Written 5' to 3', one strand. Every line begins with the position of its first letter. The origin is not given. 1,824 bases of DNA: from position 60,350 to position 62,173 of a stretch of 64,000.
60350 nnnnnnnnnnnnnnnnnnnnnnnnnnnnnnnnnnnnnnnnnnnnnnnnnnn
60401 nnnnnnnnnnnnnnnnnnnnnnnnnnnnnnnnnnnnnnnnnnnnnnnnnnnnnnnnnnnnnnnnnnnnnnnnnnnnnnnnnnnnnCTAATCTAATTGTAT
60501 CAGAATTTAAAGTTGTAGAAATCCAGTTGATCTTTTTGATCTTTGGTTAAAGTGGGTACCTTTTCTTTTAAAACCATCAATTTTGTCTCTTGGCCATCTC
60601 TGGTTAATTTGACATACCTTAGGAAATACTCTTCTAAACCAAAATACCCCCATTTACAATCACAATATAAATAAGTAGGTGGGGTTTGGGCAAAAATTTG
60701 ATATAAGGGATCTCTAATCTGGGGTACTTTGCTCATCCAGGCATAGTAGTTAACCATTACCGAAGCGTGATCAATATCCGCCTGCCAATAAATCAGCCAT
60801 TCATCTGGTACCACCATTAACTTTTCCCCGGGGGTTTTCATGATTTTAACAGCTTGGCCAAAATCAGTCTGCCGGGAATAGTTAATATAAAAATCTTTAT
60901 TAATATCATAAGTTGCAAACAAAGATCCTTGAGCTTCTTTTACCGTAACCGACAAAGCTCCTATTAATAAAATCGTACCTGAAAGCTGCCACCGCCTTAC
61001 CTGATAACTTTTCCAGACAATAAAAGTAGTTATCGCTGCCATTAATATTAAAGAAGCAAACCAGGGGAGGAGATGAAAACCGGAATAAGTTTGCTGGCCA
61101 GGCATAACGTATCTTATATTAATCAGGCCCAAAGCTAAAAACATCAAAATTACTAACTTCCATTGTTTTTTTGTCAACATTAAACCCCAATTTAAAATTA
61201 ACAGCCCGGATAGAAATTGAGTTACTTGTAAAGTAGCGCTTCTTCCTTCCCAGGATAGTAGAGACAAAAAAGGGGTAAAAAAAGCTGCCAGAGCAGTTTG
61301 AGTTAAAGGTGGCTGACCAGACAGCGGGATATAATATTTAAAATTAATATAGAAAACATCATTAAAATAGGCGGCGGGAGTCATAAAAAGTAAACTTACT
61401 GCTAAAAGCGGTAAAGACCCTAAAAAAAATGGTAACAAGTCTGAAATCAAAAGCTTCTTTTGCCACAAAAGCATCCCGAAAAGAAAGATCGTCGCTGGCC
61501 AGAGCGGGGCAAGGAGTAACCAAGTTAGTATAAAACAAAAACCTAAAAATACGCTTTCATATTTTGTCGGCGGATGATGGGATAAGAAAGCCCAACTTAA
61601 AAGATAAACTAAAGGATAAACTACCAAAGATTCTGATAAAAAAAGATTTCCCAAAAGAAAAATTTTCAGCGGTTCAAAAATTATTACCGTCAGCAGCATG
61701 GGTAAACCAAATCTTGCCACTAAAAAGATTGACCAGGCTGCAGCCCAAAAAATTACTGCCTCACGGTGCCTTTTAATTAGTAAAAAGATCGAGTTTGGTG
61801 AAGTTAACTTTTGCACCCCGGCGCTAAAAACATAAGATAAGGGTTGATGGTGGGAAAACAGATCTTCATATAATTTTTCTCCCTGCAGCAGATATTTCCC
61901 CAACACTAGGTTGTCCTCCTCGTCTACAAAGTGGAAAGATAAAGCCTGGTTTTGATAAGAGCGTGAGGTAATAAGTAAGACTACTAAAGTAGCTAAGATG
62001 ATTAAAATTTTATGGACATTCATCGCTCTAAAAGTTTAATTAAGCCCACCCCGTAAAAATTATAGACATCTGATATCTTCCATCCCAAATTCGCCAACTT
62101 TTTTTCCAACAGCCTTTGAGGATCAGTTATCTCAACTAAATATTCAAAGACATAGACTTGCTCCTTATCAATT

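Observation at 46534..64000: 17.5-kb single-strand glycosylation operon combining an FdtA/FdtB aminosugar pathway, 13 glycosyltransferases, three GT-C enzymes, a Wzy_C-like protein and a GtrB-like synthase, with no exporter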

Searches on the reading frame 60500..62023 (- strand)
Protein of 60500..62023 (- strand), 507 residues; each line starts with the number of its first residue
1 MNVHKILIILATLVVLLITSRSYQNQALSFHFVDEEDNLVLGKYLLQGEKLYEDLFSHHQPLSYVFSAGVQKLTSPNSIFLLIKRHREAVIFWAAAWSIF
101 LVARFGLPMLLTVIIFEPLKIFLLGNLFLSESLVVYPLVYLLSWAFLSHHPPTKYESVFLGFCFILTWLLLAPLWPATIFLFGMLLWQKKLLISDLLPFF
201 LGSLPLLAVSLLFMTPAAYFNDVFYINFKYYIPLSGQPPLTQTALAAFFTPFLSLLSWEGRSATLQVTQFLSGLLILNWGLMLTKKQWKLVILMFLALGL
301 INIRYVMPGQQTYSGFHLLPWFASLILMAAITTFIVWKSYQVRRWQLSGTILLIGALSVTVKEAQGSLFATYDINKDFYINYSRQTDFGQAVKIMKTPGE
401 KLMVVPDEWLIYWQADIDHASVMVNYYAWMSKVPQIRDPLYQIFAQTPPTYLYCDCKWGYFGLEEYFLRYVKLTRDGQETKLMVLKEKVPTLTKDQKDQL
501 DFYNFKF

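Call 7: search_protein_families(library=pfam, proteins=[window:60500-62023:-], max_evalue=0.01)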
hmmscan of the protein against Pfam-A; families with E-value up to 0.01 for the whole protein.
window:60500-62023:- (507 aa): 0 families

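Call 22: search_protein_families(library=ncbifam, proteins=[window:60500-62023:-], max_evalue=0.01)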
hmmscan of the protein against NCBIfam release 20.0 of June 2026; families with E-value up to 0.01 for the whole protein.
window:60500-62023:- (507 aa): 0 families

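Call 38: find_homologous_proteins(query=window:60500-62023:-, max_evalue=0.00001)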
Query window:60500-62023:- (507 aa): 171 proteins with E <= 0.00001 among 8000 candidates; the best 120 are listed.
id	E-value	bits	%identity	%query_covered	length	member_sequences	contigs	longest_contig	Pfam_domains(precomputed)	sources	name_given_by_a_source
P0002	1.1e-233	795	70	96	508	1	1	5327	-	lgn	-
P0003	1.1e-198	679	59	99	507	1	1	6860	-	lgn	-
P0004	2.9e-183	629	58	98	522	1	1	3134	-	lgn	-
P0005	5.1e-181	621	57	96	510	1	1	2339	-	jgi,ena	-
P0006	7.6e-177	607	57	96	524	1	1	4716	-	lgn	-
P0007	6.7e-176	604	57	96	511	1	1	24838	-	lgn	-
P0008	1.0e-174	600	56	98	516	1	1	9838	-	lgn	-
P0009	2.9e-174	599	56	99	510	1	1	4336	-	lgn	-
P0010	3.2e-174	599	54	96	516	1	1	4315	-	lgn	-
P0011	1.1e-172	594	54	96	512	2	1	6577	-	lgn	-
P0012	2.9e-172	592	54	99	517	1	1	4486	-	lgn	-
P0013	9.1e-172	591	56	96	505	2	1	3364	-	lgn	-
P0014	1.4e-165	570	53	99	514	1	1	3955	-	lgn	-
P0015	2.2e-165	570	55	95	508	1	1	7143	-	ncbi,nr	ncbi:MAG: hypothetical protein Q7R43_01150 [Candidatus Daviesbacteria bacterium]|nr:hypothetical pro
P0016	8.9e-164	564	55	95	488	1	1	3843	-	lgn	-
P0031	2.2e-146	507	47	100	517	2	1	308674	-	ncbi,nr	ncbi:MAG: hypothetical protein Q7R49_04270 [Candidatus Daviesbacteria bacterium]|nr:hypothetical pro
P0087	1.3e-110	389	43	97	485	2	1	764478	-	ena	-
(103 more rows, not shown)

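Call 47: predict_structure(alignment_id=A1)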
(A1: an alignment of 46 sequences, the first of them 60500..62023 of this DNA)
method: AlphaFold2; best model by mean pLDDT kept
length: 507 residues; sequences in the alignment: 46
mean_pLDDT: 94.5   pTM: 0.93
mean pLDDT of the five models: 94.5, 94.1, 93.5, 93.1, 92.5
residues with pLDDT >= 90: 449; 70-90: 56; 50-70: 2; < 50: 0
segments of 3 or more residues with pLDDT < 50: none
pLDDT, mean of each block of 10 residues (from residue 1): 90 98 94 95 97 94 98 98 98 98 97 97 96 98 95 95 98 95 93 91 97 94 91 81 93 91 94 98 96 98 90 88 98 94 90 96 94 94 96 97 94 97 91 93 96 85 91 95 97 97 95
secondary structure, 60 per line:
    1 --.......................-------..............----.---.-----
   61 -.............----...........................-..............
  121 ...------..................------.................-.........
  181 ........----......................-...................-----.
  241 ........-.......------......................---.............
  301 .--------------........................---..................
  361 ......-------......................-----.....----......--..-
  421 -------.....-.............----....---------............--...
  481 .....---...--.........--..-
elements in order: H3-25 H33-46 H62-74 H79-105 H107-123 H130-147 H154-170 H172-188 H193-213 H216-234 H240-248 H250-256 H263-284 H288-301 H316-339 H343-366 H374-395 E401-405 H410-415 H428-432 H434-446 E451-454 H464-469 E470-475 E478-485 H494-502

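Call 51: fold_search(model_id=the predicted structure, library=pdb)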
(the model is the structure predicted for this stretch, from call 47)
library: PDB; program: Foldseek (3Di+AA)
matches with E <= 10: 199; with E <= 0.001: 2
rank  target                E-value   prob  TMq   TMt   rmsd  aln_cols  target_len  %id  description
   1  9s6s_A                1.7e-04  1.00  0.46  0.43   7.7       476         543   13  Ternary cryo-EM structure of human ALG9 with Dol25-PP-GlcNAc2Man6, Dol25-P-Man and Fab (released 2026-03-18)
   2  8pn9_A                8.9e-04  1.00  0.49  0.39  12.6       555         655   11  Structure of human oligosaccharyltransferase OST-A complex bound to NGI-1 (released 2024-05-08)
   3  5ogl_A                1.2e-03  1.00  0.44  0.34  10.4       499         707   13  Structure of bacterial oligosaccharyltransferase PglB in complex with an acceptor peptide and an lipid-linked oligosac (released 2017-10-25)
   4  8b6l_I                1.4e-03  1.00  0.45  0.35  13.0       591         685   10  Subtomogram average of the human Sec61-TRAP-OSTA-translocon (released 2022-12-07)
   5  9i5k_A                2.5e-03  1.00  0.46  0.47   9.1       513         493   13  Structure of the Chaetomium thermophilum Pmt4 homodimer (C2 symmetry) (released 2025-12-24)
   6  5gmy_A                2.6e-03  1.00  0.43  0.29  14.8       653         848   10  Crystal structure of the Archaeoglobus fulgidus oligosaccharyltransferase (O29867_ARCFU) tethered with an acceptor pep (released 2017-02-01)
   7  8if8_B                3.4e-03  1.00  0.47  0.41   9.1       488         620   12  Arabinosyltransferase AftA (released 2023-05-31)
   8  3waj                  4.6e-03  0.98  0.32  0.23  16.9       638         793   10  Crystal structure of the Archaeoglobus fulgidus oligosaccharyltransferase (O29867_ARCFU) complex with Zn and sulfate (released 2013-10-30)
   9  9dlf_C                2.6e-02  1.00  0.45  0.38   8.2       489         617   14  Arabinosyltransferase AftB in complex with Fab_B3 (released 2025-06-25)
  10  6w98_A                3.0e-02  1.00  0.42  0.19   7.9       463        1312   16  Single-Particle Cryo-EM Structure of Arabinofuranosyltransferase AftD from Mycobacteria (released 2020-05-13)
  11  9dlh                  6.6e-02  0.99  0.43  0.38   9.4       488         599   15  donor substrate analog-bound AftB (released 2025-06-25)
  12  9s6r_A                1.0e-01  0.99  0.39  0.49  11.6       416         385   10  Ternary cryo-EM structure of yeast ALG3 with Dol25-PP-GlcNAc2Man5, Dol25-P-Man, and Fab (released 2026-03-18)
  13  6wby                  1.7e-01  0.91  0.36  0.17  11.1       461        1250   16  Single-Particle Cryo-EM Structure of Arabinofuranosyltransferase AftD from Mycobacteria, Mutant R1389S Class 2 (released 2020-05-13)
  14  7bvf_B                2.3e-01  0.94  0.37  0.20   8.5       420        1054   12  Cryo-EM structure of Mycobacterium tuberculosis arabinosyltransferase EmbA-EmbB-AcpM2 in complex with ethambutol (released 2020-04-29)
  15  6p25_A                2.7e-01  0.99  0.31  0.22   7.3       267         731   13  Structure of S. cerevisiae protein O-mannosyltransferase Pmt1-Pmt2 complex bound to the sugar donor and a peptide acce (released 2019-07-10)
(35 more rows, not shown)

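Call 76: search_protein_representatives(alignment_id=A1)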
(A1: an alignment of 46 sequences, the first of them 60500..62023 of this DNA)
Query: 46 sequences, 513 profile positions. Proteins with E-value up to 0.001 (for the whole library): 957; up to 1e-10: 557; up to 1e-30: 386. The best 150 are listed.
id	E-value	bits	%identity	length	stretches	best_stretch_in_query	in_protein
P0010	3.3e-207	705.8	-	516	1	5-512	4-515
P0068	1.4e-202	690.5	-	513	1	4-512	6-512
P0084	1.2e-201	687.5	-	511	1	3-512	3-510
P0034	9.2e-198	674.6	-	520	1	9-512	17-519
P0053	5.9e-196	668.7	-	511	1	5-512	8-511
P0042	6.1e-196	668.6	-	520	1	5-512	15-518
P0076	6.7e-189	645.4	-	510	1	5-512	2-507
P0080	1.2e-185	634.6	-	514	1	3-512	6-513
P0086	1.3e-184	631.3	-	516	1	5-512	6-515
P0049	7.2e-184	628.8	-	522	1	5-511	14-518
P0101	6.4e-181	619.1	-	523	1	5-512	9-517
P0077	9.4e-181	618.5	-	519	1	4-512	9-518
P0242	2.4e-180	617.2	-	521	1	6-512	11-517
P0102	4.0e-180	616.4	-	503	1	7-512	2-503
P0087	5.0e-180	616.1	-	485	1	19-511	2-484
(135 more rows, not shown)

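Call 80: find_encoding_contigs(protein=P0087, flank=10000, max_places=1)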
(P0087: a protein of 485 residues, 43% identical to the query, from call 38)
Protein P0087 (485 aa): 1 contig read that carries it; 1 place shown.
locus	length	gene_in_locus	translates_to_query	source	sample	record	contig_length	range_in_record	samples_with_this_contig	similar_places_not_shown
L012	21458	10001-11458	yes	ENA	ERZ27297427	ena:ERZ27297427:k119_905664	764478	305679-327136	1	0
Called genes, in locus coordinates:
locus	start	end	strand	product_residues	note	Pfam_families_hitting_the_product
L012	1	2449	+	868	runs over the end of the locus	-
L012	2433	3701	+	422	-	PF01943:Polysacc_synt, PF13440:Polysacc_synt_3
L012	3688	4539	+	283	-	PF10111:Glyco_tranf_2_2 (weak), PF00535:Glycos_transf_2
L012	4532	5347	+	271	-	PF13489:Methyltransf_23, PF07021:MetW, PF13847:Methyltransf_31, PF08241:Methyltransf_11, PF08242:Methyltransf_12, PF13649:Methyltransf_25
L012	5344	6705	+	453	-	-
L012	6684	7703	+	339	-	PF13439:Glyco_transf_4 (weak), PF00534:Glycos_transf_1, PF13692:Glyco_trans_1_4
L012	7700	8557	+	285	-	PF00535:Glycos_transf_2, PF10111:Glyco_tranf_2_2, PF13641:Glyco_tranf_2_3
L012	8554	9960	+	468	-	PF13231:PMT_2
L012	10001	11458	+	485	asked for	-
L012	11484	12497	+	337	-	PF13439:Glyco_transf_4, PF00534:Glycos_transf_1, PF13692:Glyco_trans_1_4, PF13524:Glyco_trans_1_2 (weak), PF20706:GT4-conflict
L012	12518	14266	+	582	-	PF13231:PMT_2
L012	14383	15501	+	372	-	PF13439:Glyco_transf_4, PF20706:GT4-conflict (weak), PF00534:Glycos_transf_1, PF13692:Glyco_trans_1_4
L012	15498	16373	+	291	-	PF00535:Glycos_transf_2, PF13641:Glyco_tranf_2_3, PF13632:Glyco_trans_2_3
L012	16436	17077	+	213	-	PF25084:LbH_EIF2B (faint), PF25087:GMPPB_C (faint), PF00132:Hexapep, PF14602:Hexapep_2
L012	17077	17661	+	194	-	-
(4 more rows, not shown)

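Call 81: find_encoding_contigs(protein=P0031, flank=10000, max_places=1)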
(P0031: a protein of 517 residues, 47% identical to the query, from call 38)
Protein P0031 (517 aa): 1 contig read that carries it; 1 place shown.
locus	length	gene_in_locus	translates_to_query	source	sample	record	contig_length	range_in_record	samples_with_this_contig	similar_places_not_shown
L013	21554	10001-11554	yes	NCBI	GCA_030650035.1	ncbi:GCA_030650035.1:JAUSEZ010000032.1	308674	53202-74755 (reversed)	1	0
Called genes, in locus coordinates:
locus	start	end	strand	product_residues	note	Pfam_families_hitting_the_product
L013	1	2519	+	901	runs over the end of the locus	-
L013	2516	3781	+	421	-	PF01943:Polysacc_synt, PF13440:Polysacc_synt_3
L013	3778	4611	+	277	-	PF00535:Glycos_transf_2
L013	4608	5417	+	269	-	PF13489:Methyltransf_23, PF07021:MetW, PF13649:Methyltransf_25, PF13847:Methyltransf_31, PF08241:Methyltransf_11, PF08242:Methyltransf_12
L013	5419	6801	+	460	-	PF13231:PMT_2 (weak)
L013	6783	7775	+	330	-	PF00534:Glycos_transf_1, PF13692:Glyco_trans_1_4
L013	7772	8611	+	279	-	PF00535:Glycos_transf_2, PF10111:Glyco_tranf_2_2, PF13641:Glyco_tranf_2_3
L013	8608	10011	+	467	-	PF13231:PMT_2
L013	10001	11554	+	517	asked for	-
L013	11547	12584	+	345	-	PF13439:Glyco_transf_4, PF00534:Glycos_transf_1, PF13692:Glyco_trans_1_4, PF13524:Glyco_trans_1_2, PF20706:GT4-conflict (weak)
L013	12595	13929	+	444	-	-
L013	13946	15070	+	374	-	PF13439:Glyco_transf_4, PF00534:Glycos_transf_1, PF13692:Glyco_trans_1_4, PF20706:GT4-conflict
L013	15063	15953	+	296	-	PF00535:Glycos_transf_2, PF13641:Glyco_tranf_2_3, PF13632:Glyco_trans_2_3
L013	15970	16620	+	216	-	PF25084:LbH_EIF2B (faint), PF25087:GMPPB_C (faint), PF00132:Hexapep, PF14602:Hexapep_2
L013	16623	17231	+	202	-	-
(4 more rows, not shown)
